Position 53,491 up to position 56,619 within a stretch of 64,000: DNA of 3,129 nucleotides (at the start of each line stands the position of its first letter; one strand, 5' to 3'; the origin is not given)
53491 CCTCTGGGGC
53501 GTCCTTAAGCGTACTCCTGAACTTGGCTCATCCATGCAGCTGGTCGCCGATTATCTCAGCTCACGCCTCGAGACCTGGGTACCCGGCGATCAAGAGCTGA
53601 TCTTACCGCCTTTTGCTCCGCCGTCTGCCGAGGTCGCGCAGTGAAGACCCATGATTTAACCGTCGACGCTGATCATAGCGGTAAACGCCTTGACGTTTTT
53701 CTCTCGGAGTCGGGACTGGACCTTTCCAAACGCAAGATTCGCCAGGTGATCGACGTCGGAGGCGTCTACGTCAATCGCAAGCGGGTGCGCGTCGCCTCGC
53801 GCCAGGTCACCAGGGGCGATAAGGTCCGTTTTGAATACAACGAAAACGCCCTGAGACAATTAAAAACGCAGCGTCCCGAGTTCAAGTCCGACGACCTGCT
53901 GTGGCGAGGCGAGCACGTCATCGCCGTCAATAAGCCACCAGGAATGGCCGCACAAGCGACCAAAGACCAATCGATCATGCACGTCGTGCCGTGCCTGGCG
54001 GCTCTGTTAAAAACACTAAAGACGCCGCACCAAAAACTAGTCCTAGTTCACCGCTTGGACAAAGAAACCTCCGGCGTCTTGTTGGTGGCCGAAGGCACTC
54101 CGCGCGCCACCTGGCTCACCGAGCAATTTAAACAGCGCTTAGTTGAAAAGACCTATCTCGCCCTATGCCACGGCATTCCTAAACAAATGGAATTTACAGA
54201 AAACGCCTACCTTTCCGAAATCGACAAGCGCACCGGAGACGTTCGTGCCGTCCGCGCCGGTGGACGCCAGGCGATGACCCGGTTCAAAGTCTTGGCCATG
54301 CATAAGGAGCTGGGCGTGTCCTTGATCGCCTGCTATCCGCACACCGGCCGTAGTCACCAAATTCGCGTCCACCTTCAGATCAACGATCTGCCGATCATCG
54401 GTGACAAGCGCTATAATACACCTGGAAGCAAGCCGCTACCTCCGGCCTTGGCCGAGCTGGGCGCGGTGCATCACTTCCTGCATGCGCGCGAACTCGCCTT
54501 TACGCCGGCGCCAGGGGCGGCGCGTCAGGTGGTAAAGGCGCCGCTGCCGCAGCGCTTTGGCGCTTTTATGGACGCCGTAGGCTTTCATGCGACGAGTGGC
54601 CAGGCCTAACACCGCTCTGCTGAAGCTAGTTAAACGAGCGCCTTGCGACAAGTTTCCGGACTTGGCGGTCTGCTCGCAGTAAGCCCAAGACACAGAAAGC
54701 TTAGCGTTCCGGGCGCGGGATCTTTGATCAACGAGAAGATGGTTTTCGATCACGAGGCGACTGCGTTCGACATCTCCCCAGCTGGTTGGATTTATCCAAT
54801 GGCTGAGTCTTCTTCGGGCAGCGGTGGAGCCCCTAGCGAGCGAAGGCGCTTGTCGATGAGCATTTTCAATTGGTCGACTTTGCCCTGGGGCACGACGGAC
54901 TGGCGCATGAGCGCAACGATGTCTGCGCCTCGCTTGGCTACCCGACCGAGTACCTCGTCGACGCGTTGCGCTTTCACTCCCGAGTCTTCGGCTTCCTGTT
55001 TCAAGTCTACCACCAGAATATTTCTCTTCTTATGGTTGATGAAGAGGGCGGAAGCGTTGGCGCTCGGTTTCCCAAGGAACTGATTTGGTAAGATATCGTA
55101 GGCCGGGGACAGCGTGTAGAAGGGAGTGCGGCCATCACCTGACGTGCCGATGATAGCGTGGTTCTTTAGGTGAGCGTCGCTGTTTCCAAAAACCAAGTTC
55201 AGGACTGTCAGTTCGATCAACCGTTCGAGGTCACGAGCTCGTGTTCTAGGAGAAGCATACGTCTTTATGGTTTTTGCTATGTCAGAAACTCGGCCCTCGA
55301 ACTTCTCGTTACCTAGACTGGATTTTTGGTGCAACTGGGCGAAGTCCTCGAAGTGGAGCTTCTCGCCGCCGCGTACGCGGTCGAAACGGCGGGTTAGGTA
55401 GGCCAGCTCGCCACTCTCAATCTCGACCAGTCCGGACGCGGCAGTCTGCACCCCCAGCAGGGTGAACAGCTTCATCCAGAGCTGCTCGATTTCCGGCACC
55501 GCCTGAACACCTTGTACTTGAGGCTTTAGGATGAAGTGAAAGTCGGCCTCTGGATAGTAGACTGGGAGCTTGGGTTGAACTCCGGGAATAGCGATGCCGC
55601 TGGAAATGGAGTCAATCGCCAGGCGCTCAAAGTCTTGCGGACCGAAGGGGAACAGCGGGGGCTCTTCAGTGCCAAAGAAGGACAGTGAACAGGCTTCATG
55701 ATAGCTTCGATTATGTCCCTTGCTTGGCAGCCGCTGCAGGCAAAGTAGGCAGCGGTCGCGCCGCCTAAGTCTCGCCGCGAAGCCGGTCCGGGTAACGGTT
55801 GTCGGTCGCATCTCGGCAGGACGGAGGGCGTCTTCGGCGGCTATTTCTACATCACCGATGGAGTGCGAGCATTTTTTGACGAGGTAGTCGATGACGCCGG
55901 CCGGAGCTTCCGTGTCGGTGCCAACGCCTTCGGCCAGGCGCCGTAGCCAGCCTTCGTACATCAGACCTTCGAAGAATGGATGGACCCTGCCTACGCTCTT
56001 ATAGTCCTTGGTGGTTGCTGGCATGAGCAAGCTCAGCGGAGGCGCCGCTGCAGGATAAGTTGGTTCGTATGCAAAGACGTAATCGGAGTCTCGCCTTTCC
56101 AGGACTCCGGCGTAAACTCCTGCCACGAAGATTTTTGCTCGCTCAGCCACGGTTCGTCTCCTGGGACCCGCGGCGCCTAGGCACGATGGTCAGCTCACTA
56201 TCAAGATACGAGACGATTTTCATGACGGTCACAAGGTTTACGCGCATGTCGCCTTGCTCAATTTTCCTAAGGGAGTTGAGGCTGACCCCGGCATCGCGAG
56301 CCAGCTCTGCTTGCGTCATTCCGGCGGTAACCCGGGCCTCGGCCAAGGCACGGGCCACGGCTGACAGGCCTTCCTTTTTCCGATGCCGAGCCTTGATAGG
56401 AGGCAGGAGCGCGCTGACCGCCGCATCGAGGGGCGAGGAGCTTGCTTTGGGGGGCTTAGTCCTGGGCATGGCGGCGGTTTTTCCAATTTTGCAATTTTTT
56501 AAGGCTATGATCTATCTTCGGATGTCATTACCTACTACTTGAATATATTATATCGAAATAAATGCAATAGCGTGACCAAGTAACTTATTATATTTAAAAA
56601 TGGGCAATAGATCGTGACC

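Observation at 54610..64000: Compositionally patchy accessory block at the 3' end: hipBA, amidase, low-GC lipoproteins, HTH relic, SPFH, ATPase, second HipA-like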

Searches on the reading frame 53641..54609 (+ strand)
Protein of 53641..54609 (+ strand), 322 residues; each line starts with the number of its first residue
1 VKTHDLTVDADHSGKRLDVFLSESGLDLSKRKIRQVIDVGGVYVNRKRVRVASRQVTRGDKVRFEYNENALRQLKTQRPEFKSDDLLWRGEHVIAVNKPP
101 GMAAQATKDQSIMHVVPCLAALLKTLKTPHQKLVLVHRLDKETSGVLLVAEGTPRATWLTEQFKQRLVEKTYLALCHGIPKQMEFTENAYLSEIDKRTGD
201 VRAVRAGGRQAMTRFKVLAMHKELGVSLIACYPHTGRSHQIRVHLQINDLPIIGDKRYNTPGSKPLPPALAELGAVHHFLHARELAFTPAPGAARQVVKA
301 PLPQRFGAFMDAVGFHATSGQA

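Call 3: search_protein_families(library=pfam, proteins=[window:53641-54609:+], max_evalue=0.01)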
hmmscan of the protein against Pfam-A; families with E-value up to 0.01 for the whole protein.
window:53641-54609:+ (322 aa): 3 families
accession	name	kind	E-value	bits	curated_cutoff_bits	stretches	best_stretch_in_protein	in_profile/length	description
PF00849.27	PseudoU_synth_2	-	1.5e-30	106.9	26.8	1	92-246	1-151/152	RNA pseudouridylate synthase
PF01479.30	S4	-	2.2e-11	43.7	22.8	1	16-62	2-48/48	S4 domain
PF22421.1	SYY_C-terminal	-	0.00019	21.7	27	1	8-66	12-70/83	Tyrosine--tRNA ligase SYY-like C-terminal domain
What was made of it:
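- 53641..54609 (+): RluA-family pseudouridine synthase with an S4 domain. It is the last gene of the conserved core and marks the left boundary of the flexible region. Pfam match in call 3.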

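Call 10: find_encoding_contigs(protein=window:53641-54609:+, flank=10000, max_places=6)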
Protein window:53641-54609:+ (322 aa): 5 contigs read that carry it; 3 places shown.
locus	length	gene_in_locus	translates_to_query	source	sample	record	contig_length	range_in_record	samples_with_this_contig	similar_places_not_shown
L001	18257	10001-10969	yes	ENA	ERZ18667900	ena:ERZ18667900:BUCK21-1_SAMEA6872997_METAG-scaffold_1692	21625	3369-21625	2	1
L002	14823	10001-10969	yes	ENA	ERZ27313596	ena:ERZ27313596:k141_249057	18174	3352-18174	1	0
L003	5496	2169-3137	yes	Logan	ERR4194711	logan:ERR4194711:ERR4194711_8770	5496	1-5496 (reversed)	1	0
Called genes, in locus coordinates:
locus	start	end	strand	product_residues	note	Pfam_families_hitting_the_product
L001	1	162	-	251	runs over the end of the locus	-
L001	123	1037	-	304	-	-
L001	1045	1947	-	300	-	PF16881:LIAS_N, PF04055:Radical_SAM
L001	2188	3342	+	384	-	PF09243:Rsm22 (weak)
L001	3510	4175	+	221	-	PF01227:GTP_cyclohydroI, PF14489:QueF (weak)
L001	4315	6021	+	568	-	-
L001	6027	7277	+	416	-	PF07394:DUF1501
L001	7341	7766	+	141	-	-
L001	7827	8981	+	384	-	PF00296:Bac_luciferase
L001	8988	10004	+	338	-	PF06089:Asparaginase_II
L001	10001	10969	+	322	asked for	PF01479:S4, PF00849:PseudoU_synth_2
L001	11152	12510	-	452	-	PF13657:Couple_hipA, PF07804:HipA_C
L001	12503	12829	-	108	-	PF13560:HTH_31, PF12844:HTH_19 (weak), PF13443:HTH_26 (weak), PF01381:HTH_3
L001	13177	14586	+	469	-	PF01425:Amidase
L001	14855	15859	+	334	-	-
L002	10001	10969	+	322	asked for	PF01479:S4, PF00849:PseudoU_synth_2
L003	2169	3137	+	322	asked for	PF01479:S4, PF00849:PseudoU_synth_2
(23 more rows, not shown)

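Call 16: find_related_loci(query=window:53641-54609:+, collection=genome_contigs, flank=10000)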
Query window:53641-54609:+ (322 aa) in genome_contigs; peptide patterns used: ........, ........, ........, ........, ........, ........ (x = any residue, [..] = any of these).
34 stretches matched a pattern; 3 encode a relative of the query (tblastn E <= 1e-3); 3 distinct loci.
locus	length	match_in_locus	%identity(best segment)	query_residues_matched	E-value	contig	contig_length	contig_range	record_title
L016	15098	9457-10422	96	1-322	0e+0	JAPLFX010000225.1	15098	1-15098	MAG: Proteobacteria bacterium isolate LacPavin_0920_SED2_MAG_57_20 LacPavin_0920_SED2_scaffold_281010, whole genome shot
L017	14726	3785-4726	57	1-313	2e-118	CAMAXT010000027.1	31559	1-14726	MAG: Pseudobacteriovorax antillogorgiicola isolate MH-08apr19-170 genome assembly, contig: MH-08apr19-C3187, whole genom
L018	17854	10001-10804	27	20-303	7e-19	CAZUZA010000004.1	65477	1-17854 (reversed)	MAG TPA_asm: uncultured Carnobacteriaceae bacterium isolate SRP294416_co2_600 genome assembly, contig: NODE_144_length_6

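Call 33: search_protein_families(library=pfam, proteins=[L016:10541-10954:+, L016:13836-14642:-, L016:11020-11469:-], max_evalue=0.01)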
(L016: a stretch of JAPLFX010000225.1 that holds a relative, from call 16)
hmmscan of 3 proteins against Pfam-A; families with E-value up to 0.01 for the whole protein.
L016:10541-10954:+ (137 aa): 0 families

L016:13836-14642:- (268 aa): 2 families
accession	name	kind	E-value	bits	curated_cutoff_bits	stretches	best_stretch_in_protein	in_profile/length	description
PF14394.12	DUF4423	-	0.00051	20.3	30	1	130-189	16-74/165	Domain of unknown function (DUF4423)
PF25310.1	VG15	-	0.0034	18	26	1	37-127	44-133/212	VG15 protein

L016:11020-11469:- (149 aa): 1 family
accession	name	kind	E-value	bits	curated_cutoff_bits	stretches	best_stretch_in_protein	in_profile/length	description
PF14394.12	DUF4423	-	7.4e-11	42.6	30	1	54-145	73-164/165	Domain of unknown function (DUF4423)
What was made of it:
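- The Pfam assignments are in calls 3 and 33.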

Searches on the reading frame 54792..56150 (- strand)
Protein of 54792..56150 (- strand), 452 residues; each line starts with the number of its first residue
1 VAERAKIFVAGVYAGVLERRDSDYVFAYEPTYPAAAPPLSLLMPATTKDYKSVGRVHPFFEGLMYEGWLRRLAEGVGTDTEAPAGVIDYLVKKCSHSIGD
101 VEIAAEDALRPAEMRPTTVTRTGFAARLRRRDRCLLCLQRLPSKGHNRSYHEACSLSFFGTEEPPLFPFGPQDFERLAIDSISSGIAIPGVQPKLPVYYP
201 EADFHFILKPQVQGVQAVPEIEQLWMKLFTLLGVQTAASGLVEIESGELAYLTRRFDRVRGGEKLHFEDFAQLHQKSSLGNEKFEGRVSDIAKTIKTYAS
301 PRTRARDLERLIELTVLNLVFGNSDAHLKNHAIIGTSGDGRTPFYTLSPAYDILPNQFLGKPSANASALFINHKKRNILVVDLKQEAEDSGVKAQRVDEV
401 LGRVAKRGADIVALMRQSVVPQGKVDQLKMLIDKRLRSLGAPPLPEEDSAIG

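Call 3: search_protein_families(library=pfam, proteins=[window:54792-56150:-], max_evalue=0.01)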
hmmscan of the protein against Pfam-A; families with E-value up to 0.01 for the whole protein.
window:54792-56150:- (452 aa): 2 families
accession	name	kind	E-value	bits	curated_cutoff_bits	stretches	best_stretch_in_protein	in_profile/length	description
PF07804.18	HipA_C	-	1.1e-39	136.7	30.5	1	187-407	2-208/213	HipA-like C-terminal domain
PF13657.11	Couple_hipA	-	7.2e-13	49.3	22.5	1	6-103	2-98/99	HipA N-terminal domain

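Call 31: search_protein_families(library=ncbifam, proteins=[window:54792-56150:-], max_evalue=0.01)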
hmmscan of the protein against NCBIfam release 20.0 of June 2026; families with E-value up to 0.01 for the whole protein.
window:54792-56150:- (452 aa): 1 family
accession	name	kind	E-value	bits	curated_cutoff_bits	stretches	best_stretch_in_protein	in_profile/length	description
TIGR03071.1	couple_hipA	domain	6.3e-09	35.9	27.8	1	5-92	2-92/101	HipA N-terminal domain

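Call 32: search_protein_families(library=padloc, proteins=[window:54792-56150:-], max_evalue=0.01)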
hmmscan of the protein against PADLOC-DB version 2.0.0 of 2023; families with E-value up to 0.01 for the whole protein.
window:54792-56150:- (452 aa): 0 families

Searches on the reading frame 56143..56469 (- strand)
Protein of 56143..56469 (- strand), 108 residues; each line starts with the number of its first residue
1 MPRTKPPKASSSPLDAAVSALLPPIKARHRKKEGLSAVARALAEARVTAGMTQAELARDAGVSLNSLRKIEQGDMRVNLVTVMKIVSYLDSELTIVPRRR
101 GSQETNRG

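Call 3: search_protein_families(library=pfam, proteins=[window:56143-56469:-], max_evalue=0.01)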
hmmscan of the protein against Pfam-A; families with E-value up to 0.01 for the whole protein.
window:56143-56469:- (108 aa): 6 families
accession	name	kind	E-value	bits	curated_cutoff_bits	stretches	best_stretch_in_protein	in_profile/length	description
PF01381.28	HTH_3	-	8.6e-11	42.1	23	1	42-94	1-53/55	Helix-turn-helix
PF13560.12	HTH_31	-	1.2e-07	32.4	27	1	39-82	3-47/64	Helix-turn-helix domain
PF13443.12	HTH_26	-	2e-07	31.6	22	1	48-90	8-51/63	Cro/C1-type HTH DNA-binding domain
PF12844.13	HTH_19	-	1.8e-05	25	30.2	1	40-89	2-51/64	Helix-turn-helix domain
PF21716.3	dnstrm_HI1420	-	0.00015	22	27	1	38-96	33-89/90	Probable addiction module antidote protein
PF13413.12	HTH_25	-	0.00019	21.6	24.6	1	42-75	2-35/62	Helix-turn-helix domain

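Call 31: search_protein_families(library=ncbifam, proteins=[window:56143-56469:-], max_evalue=0.01)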
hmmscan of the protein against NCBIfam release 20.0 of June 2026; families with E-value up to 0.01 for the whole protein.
window:56143-56469:- (108 aa): 10 families
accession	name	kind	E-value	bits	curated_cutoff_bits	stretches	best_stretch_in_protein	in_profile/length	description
TIGR03070.1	couple_hipB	subfamily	4.4e-13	49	71.65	1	39-93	4-58/58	type II toxin-antitoxin system Y4mF family antitoxin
NF041951.1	phage_RstR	subfamily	3.3e-06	27.3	80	1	38-89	3-54/108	RstR family transcriptional repressor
NF006015.0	PRK08154.1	subfamily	7.3e-06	25.4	204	1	27-96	20-89/314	anaerobic benzoate catabolism transcriptional regulator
NF003162.0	PRK04140.1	equivalog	2.7e-05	23.4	263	1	40-94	129-183/317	transcriptional regulator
TIGR00270.2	TIGR00270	equivalog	3.8e-05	23.5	110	1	41-94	79-132/159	multiprotein bridging factor aMBF1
NF007271.0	PRK09726.1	equivalog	0.00016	21.6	79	1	39-100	14-75/88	type II toxin-antitoxin system antitoxin HipB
TIGR03830.1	CxxCG_CxxCG_HTH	subfamily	0.00032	20.5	61.8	1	25-82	54-110/127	type II TA system antitoxin MqsA family protein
NF047948.1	male_kill_WMK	equivalog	0.00096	18.7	300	1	36-89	161-214/300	WO male-killing family protein Wmk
TIGR02684.1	dnstrm_HI1420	hypoth_equivalog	0.0012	19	53.7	1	37-95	32-88/89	addiction module antidote protein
NF007408.0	PRK09943.1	equivalog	0.005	16.4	211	1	35-90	6-60/185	HTH-type transcriptional regulator PuuR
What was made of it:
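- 56143..56469 (-): hipB antitoxin with an XRE-type HTH, 108 aa, overlapping hipA by 8 nt. It is kept in every strain variant seen. HTH_3 at 8.6e-11 (call 3). couple_hipB at 4.4e-13, below the curated cut-off (call 31).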

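Call 32: search_protein_families(library=padloc, proteins=[window:56143-56469:-], max_evalue=0.01)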
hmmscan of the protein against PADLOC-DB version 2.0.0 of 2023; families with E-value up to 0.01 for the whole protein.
window:56143-56469:- (108 aa): 13 families
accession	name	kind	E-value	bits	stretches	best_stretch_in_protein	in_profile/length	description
PDLC02926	HTH_VI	-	8.3e-09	33.6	1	39-93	3-57/92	-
PDLC03952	RmrA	-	8.1e-07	26.2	1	27-91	12-76/395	-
PDLC03949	RmrA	-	5.2e-05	20.3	1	42-91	7-56/363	-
PDLC03664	Control_protein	-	0.0002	19.8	1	29-92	5-68/74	control protein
PDLC04775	PDC-M69A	-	0.00022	19.7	1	45-90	15-60/113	-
PDLC03954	RmrA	-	0.00088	16.3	1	40-94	13-67/380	-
PDLC04133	mad1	-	0.0015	16.8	1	49-71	4-26/60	mads_1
PDLC03946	RmrA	-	0.0015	15.4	1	41-90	6-55/357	-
PDLC03951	RmrA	-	0.0032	14.5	1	40-90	11-61/400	-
PDLC04142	capH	-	0.0034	16.4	1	39-90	8-59/103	capH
PDLC03955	RmrA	-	0.006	13.9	1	40-89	23-72/371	-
PDLC03944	RmrA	-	0.0063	13.6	1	41-90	10-59/384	-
PDLC03947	RmrA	-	0.0081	13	1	33-90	7-64/383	-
